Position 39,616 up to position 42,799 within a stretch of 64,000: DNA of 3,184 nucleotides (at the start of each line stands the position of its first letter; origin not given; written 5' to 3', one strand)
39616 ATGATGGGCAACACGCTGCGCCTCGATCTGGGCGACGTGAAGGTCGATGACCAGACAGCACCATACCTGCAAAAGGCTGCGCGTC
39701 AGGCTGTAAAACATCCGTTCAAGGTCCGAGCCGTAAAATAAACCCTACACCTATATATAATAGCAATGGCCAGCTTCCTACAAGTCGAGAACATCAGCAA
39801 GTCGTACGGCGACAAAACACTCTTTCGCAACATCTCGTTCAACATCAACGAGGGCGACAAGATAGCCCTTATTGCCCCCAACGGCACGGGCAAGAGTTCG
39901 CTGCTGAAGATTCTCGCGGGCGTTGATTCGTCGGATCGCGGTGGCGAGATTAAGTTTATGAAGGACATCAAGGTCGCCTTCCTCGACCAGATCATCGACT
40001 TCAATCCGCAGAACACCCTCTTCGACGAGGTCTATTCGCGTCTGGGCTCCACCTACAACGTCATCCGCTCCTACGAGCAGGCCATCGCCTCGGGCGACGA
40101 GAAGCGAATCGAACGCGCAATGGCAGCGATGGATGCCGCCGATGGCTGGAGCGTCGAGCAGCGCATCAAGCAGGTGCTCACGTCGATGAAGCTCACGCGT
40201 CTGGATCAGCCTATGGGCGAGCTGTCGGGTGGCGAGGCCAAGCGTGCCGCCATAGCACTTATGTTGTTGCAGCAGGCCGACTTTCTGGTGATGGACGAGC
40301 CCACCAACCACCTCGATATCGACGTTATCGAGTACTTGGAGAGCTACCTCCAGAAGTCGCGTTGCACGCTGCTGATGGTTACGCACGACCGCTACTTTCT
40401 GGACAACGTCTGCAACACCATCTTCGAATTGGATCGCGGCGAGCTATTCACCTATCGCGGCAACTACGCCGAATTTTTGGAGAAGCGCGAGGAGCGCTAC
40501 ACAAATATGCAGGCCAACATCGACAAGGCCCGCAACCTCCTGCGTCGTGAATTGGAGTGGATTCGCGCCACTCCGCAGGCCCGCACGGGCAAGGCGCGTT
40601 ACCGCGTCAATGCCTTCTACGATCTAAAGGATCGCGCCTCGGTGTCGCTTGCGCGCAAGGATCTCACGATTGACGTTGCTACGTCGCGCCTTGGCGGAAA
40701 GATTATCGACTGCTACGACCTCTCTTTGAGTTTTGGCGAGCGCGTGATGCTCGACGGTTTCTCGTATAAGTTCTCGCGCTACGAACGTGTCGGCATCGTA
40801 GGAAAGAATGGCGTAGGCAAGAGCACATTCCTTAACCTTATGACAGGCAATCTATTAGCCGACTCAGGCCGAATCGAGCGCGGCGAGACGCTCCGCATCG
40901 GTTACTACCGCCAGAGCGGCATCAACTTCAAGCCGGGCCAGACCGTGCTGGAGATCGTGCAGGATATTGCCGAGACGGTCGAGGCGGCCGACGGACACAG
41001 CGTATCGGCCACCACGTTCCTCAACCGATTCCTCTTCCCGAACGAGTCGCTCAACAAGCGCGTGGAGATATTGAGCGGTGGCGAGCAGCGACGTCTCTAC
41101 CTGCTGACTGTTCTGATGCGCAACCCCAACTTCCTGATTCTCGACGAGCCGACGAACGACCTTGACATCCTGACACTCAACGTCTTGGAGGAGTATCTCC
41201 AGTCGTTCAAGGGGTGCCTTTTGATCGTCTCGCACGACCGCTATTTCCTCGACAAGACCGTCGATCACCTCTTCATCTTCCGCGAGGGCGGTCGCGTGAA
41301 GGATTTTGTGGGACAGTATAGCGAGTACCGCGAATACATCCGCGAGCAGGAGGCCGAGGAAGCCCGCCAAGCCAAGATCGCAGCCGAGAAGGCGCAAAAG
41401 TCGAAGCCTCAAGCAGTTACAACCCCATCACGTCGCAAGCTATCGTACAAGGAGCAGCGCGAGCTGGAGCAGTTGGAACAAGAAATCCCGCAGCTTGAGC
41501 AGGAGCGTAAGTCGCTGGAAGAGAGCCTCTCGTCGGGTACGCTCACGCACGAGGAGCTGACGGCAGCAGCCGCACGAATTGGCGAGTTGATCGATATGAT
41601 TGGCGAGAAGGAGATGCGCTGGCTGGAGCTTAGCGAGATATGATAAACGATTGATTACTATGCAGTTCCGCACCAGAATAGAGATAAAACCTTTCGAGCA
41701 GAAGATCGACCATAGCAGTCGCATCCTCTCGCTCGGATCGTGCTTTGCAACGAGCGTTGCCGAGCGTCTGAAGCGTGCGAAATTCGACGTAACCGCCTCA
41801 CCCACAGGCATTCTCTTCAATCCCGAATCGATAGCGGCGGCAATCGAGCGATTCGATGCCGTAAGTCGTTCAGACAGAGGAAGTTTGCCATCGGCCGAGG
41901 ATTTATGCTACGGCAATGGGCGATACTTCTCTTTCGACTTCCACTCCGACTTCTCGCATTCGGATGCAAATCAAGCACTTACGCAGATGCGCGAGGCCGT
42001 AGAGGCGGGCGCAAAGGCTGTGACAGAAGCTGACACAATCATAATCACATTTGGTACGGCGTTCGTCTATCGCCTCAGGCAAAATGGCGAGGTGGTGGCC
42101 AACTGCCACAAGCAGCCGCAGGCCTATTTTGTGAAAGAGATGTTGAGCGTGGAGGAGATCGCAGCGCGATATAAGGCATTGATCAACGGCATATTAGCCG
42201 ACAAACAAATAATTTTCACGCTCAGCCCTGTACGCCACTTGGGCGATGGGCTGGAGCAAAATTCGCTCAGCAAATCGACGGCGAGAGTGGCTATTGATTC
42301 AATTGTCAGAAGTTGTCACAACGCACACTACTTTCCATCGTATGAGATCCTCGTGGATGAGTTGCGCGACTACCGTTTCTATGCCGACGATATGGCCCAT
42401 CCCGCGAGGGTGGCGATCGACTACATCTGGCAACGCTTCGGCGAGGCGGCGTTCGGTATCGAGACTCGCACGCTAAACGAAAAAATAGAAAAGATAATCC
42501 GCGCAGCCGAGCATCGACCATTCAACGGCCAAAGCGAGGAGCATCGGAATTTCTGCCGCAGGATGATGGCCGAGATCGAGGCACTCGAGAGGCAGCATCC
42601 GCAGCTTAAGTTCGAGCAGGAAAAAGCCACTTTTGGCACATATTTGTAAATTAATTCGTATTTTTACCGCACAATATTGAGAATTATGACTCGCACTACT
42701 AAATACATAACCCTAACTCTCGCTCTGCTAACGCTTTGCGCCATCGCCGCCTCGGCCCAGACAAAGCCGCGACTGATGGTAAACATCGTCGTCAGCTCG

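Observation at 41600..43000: GC-skew inversion with origin-of-replication polarity, but no dnaA or clear DnaA boxes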

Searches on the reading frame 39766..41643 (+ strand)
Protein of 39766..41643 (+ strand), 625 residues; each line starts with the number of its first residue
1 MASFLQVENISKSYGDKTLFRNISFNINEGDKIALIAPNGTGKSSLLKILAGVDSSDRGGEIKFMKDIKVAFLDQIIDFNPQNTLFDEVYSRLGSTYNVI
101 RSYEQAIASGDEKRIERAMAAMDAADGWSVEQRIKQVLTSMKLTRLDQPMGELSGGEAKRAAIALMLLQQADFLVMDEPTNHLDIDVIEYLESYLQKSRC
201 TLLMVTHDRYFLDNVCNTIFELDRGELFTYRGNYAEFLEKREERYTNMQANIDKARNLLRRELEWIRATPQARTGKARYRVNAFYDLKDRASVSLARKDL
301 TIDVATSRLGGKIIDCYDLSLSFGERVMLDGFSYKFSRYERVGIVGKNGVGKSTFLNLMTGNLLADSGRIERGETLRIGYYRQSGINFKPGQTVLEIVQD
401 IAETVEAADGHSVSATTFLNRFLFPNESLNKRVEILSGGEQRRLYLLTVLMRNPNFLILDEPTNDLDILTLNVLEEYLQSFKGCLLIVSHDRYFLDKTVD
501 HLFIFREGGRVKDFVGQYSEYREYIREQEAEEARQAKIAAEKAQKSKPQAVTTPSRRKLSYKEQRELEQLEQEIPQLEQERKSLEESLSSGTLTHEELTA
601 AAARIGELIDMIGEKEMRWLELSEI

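Call 4: search_protein_families(library=pfam, proteins=[window:39766-41643:+])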
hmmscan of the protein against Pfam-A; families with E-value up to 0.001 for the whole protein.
window:39766-41643:+ (625 aa): 10 families
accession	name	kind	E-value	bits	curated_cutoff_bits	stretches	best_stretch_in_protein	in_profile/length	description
PF00005.33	ABC_tran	-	1.9e-47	161.7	25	2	329-464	1-137/137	ABC transporter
PF16326.10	ABC_tran_CTD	-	5.6e-16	59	32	1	558-624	1-69/69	ABC transporter C-terminal domain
PF13304.12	AAA_21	-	3.2e-11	44.3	27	0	148-213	233-304/304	AAA domain, putative AbiEii toxin, Type IV TA system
PF02463.25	SMC_N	-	7.5e-11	42.3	40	1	12-215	11-205/220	RecF/RecN/SMC N terminal domain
PF12848.13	ABC_tran_Xtn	-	2.8e-10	40.6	25.9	1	220-290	1-73/85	ABC transporter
PF13555.12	AAA_29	-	1.2e-05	25.4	27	0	331-357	14-40/61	P-loop containing region of AAA domain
PF01926.29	MMR_HSR1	-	1.9e-05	25.2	21.9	0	341-378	1-36/113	50S ribosome-binding GTPase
PF13401.12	AAA_22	-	4.5e-05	24.2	27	0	344-464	10-95/130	AAA domain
PF03193.22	RsgA_GTPase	-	9.7e-05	22.7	30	0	342-370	109-137/174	RsgA GTPase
PF13476.12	AAA_23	-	0.00013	23.1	27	0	343-580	23-199/201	AAA domain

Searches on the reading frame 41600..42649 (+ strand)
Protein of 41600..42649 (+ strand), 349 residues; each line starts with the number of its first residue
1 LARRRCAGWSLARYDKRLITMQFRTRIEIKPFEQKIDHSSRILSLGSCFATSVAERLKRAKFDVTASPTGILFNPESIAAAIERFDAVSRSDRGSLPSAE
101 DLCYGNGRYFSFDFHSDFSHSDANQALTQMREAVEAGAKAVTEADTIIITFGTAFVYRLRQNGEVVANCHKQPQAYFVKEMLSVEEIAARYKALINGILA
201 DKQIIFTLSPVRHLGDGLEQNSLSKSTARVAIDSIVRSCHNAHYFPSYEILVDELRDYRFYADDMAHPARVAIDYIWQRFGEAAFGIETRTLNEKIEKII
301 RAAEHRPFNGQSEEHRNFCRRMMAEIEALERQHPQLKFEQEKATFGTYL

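Call 4: search_protein_families(library=pfam, proteins=[window:41600-42649:+])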
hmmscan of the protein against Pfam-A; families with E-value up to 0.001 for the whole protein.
window:41600-42649:+ (349 aa): 1 family
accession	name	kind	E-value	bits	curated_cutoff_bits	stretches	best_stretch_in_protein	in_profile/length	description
PF08885.17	GSCFA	-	3.3e-82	276.2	25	1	41-280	1-237/237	GSCFA family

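Call 7: find_related_loci(query=window:41600-42649:+, collection=genome_contigs, flank=10000)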
Query window:41600-42649:+ (349 aa) in genome_contigs; peptide patterns used: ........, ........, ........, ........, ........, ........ (x = any residue, [..] = any of these).
330 stretches matched a pattern; 260 encode a relative of the query (tblastn E <= 1e-3); the best 80 are kept; 80 distinct loci.
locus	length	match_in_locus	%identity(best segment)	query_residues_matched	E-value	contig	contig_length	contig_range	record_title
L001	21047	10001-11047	93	1-349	0e+0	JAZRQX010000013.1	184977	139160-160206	MAG: Alistipes sp. isolate T1900045358_YK20190048.MAGScoT_cleanbin_000039 SGB_6803_k141_660471, whole genome shotgun seq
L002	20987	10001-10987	71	21-349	2e-164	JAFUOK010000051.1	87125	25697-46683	MAG: Alistipes sp. isolate RGIG4679 Roe_deer_Rectum-5__c358883, whole genome shotgun sequence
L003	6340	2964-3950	71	21-349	4e-158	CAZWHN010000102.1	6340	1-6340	MAG TPA_asm: uncultured Alistipes sp. isolate SRP315200_co2_824 genome assembly, contig: NODE_21458_length_6340_cov_11.5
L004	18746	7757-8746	65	20-349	2e-148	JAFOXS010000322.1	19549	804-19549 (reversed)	MAG: Alistipes sp. isolate RGIG894 Dairy_cattle_Rectum-3__c171369, whole genome shotgun sequence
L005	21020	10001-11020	63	6-349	2e-147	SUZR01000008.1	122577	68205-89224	MAG: Rikenellaceae bacterium isolate SIG181 NODE_3405_length_122577_cov_16.087064, whole genome shotgun sequence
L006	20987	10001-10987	63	21-349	7e-147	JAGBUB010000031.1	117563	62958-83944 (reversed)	MAG: Alistipes sp. isolate RGIG9447 Yak_Cecum-2__c894238, whole genome shotgun sequence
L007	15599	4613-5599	63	21-349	2e-145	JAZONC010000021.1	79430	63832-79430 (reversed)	MAG: Alistipes sp. isolate T1900045642_YK20190336.MAGScoT_cleanbin_000032 SGB_8137_k141_2666243, whole genome shotgun se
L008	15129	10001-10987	62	21-349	1e-144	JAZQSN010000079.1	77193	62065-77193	MAG: Alistipes sp. isolate T1900045204_TC20190200.MAGScoT_cleanbin_000029 SGB_5331_k141_405032, whole genome shotgun seq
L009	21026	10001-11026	60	3-349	6e-141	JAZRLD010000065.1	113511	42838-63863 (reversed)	MAG: Alistipes sp. isolate T1900045442_YK20190133.MAGScoT_cleanbin_000037 SGB_7123_k141_292332, whole genome shotgun seq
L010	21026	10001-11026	61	3-349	9e-140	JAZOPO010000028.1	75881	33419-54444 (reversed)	MAG: Alistipes sp. isolate T1900045573_YK20190267.MAGScoT_cleanbin_000023 SGB_7989_k141_2376953, whole genome shotgun se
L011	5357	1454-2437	60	21-349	1e-137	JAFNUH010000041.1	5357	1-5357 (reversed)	MAG: Alistipes sp. isolate RGIG129 Dairy_cattle_Cecum-2__c96278, whole genome shotgun sequence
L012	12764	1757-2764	59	3-349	6e-134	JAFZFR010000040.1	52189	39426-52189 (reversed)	MAG: Alistipes sp. isolate RGIG7724 Water_buffalos_Rectum-3__c169065, whole genome shotgun sequence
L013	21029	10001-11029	58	3-349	9e-133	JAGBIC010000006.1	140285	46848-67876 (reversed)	MAG: Alistipes sp. isolate RGIG9139 Water_deer_Rectum.Co__c296463, whole genome shotgun sequence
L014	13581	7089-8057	60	21-349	7e-133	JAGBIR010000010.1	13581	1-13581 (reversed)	MAG: Alistipes sp. isolate RGIG9154 Water_deer_Rectum.Co__c60000, whole genome shotgun sequence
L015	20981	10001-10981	58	17-349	1e-131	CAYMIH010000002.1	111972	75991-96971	MAG TPA_asm: uncultured Alistipes sp. isolate SRP225648_co1_576 genome assembly, contig: NODE_187_length_111972_cov_17.5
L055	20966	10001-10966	43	18-345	4e-85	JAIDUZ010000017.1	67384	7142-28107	MAG: Alistipes sp. isolate SC0369_comb_22 SC0369_comb_22_contig_17, whole genome shotgun sequence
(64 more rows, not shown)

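Call 17: find_encoding_contigs(protein=window:41660-42649:+, flank=10000, max_places=10)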
Protein window:41660-42649:+ (329 aa): 15 contigs read that carry it; 1 place shown.
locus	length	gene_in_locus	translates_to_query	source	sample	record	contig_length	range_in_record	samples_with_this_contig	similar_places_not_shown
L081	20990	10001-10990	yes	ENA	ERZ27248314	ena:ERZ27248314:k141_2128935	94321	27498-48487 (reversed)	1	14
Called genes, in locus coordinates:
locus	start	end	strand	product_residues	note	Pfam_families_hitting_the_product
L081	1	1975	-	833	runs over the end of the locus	PF00488:MutS_V, PF01713:Smr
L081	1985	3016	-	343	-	PF28542:DUF8434, PF02470:MlaD, PF28544:Helical_needle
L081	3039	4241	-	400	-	PF01520:Amidase_3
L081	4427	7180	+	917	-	PF19838:LptD_2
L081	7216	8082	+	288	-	PF16227:DUF4886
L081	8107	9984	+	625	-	PF00005:ABC_tran, PF02463:SMC_N (faint), PF01926:MMR_HSR1 (faint), PF13304:AAA_21 (faint), PF12848:ABC_tran_Xtn, PF00005:ABC_tran, PF16326:ABC_tran_CTD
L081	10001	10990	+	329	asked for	PF08885:GSCFA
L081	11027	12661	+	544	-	PF01663:Phosphodiest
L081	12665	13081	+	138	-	PF02657:SufE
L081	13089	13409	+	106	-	PF01883:FeS_assembly_P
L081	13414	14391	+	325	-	PF11013:DUF2851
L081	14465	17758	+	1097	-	PF07517:SecA_DEAD, PF01043:SecA_PP_bind, PF21090:P-loop_SecA, PF07516:SecA_SW, PF02810:SEC-C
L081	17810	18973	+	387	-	PF14307:Glyco_tran_WbsX, PF16317:Glyco_hydro_99 (faint)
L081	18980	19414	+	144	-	PF00383:dCMP_cyt_deam_1, PF14437:MafB19-deam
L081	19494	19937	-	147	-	PF13577:SnoaL_4, PF08332:CaMKII_AD, PF12680:SnoaL_2, PF13474:SnoaL_3, PF14534:DUF4440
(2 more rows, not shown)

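Call 52: search_protein_families(library=pfam, proteins=[L055:9130-9954:+, L055:9124-9942:-, L055:7504-8208:+, L055:8203-8589:-, L055:6799-7464:+, L055:6216-6812:-, L055:3922-6228:+, L055:10716-12578:+, L055:8759-9121:-], max_evalue=0.01)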
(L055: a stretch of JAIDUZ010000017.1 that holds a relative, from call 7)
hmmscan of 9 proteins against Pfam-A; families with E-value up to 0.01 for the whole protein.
L055:9130-9954:+ (274 aa): 0 families

L055:9124-9942:- (272 aa): 2 families
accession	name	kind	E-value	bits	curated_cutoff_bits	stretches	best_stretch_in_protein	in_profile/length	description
PF00288.32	GHMP_kinases_N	-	1.6e-16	60.7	22.3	1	66-139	1-83/87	GHMP kinases N terminal domain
PF08544.19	GHMP_kinases_C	-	1.1e-12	48.6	21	1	199-262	8-77/85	GHMP kinases C terminal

L055:7504-8208:+ (234 aa): 0 families

L055:8203-8589:- (128 aa): 0 families

L055:6799-7464:+ (221 aa): 0 families

L055:6216-6812:- (198 aa): 1 family
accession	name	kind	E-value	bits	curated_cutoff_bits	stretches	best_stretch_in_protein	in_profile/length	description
PF00677.23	Lum_binding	-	3.9e-46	155.4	27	2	98-183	1-86/86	Lumazine binding domain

L055:3922-6228:+ (768 aa): 0 families

L055:10716-12578:+ (620 aa): 3 families
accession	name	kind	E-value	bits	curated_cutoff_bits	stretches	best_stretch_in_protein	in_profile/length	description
PF01663.27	Phosphodiest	-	8.1e-23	82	23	1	127-550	1-321/342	Type I phosphodiesterase / nucleotide pyrophosphatase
PF00884.28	Sulfatase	-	7.1e-05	22.7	25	0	397-436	204-247/301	Sulfatase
PF01676.23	Metalloenzyme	-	0.0063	16.5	24.3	0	405-436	175-206/252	Metalloenzyme superfamily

L055:8759-9121:- (120 aa): 0 families

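Call 60: find_related_loci(query=L055:10010-10981:+, collection=genome_contigs, flank=10000)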
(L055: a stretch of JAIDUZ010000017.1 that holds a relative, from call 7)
Query L055:10010-10981:+ (323 aa) in genome_contigs; peptide patterns used: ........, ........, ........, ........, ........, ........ (x = any residue, [..] = any of these).
257 stretches matched a pattern; 225 encode a relative of the query (tblastn E <= 1e-3); the best 80 are kept; 80 distinct loci.
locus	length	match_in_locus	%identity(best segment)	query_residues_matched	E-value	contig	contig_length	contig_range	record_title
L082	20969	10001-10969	100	1-323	0e+0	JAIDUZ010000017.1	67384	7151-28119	MAG: Alistipes sp. isolate SC0369_comb_22 SC0369_comb_22_contig_17, whole genome shotgun sequence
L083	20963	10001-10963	85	1-321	2e-178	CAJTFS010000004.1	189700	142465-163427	Bacteroidales bacterium isolate C35 genome assembly, contig: MGBC000192.4, whole genome shotgun sequence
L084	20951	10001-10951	81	1-317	2e-168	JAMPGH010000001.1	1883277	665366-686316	MAG: Alistipes senegalensis isolate NALB_7863_10 Scaffold_#1__SCF_001__1880271_bp, whole genome shotgun sequence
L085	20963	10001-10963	75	1-321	3e-160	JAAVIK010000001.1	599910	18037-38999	MAG: Alistipes sp. isolate Mgla_MAG_48-bin_32 c_000000009723, whole genome shotgun sequence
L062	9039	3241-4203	74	1-321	4e-151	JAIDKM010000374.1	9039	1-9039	MAG: Alistipes sp. isolate SC0337_S4_10 SC0337_S4_10_contig_374, whole genome shotgun sequence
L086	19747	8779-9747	75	1-323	8e-151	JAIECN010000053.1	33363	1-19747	MAG: Alistipes sp. isolate SC0386_comb_16 SC0386_comb_16_contig_53, whole genome shotgun sequence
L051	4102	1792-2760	69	1-323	1e-154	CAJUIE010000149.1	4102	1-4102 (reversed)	MAG TPA_asm: uncultured Alistipes sp. isolate MGBC139975 genome assembly, contig: MGBC139975.149, whole genome shotgun s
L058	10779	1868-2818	74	1-317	3e-156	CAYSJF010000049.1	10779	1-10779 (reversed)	MAG TPA_asm: uncultured Alistipes sp. isolate SRP199465_co1_115 genome assembly, contig: NODE_17721_length_10779_cov_16.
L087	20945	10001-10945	75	1-315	3e-150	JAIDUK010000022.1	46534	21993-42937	MAG: Alistipes sp. isolate SC0368_S15_1 SC0368_S15_1_contig_22, whole genome shotgun sequence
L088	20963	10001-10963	74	1-323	6e-147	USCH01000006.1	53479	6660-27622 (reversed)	uncultured Alistipes sp. isolate UMGS1587 genome assembly, contig: NODE_198_length_53479_cov_6.928748, whole genome shot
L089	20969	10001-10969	78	1-323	2e-161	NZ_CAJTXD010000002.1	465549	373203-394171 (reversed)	MAG: uncultured Alistipes sp. isolate MGBC116833, whole genome shotgun sequence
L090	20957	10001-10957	58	1-319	7e-118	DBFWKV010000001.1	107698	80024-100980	MAG TPA_asm: Alistipes sp. isolate MAG7864 contig1, whole genome shotgun sequence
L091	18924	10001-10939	55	1-317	2e-106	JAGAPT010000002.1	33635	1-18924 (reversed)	MAG: Alistipes sp. isolate RGIG8662 Water_deer_Colon-1__c17830, whole genome shotgun sequence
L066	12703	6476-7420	53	1-315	5e-100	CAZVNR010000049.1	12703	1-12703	MAG TPA_asm: uncultured Alistipes sp. isolate SRP315200_co1_482 genome assembly, contig: NODE_10556_length_12703_cov_40.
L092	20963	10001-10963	52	1-321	1e-99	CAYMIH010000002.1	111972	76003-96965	MAG TPA_asm: uncultured Alistipes sp. isolate SRP225648_co1_576 genome assembly, contig: NODE_187_length_111972_cov_17.5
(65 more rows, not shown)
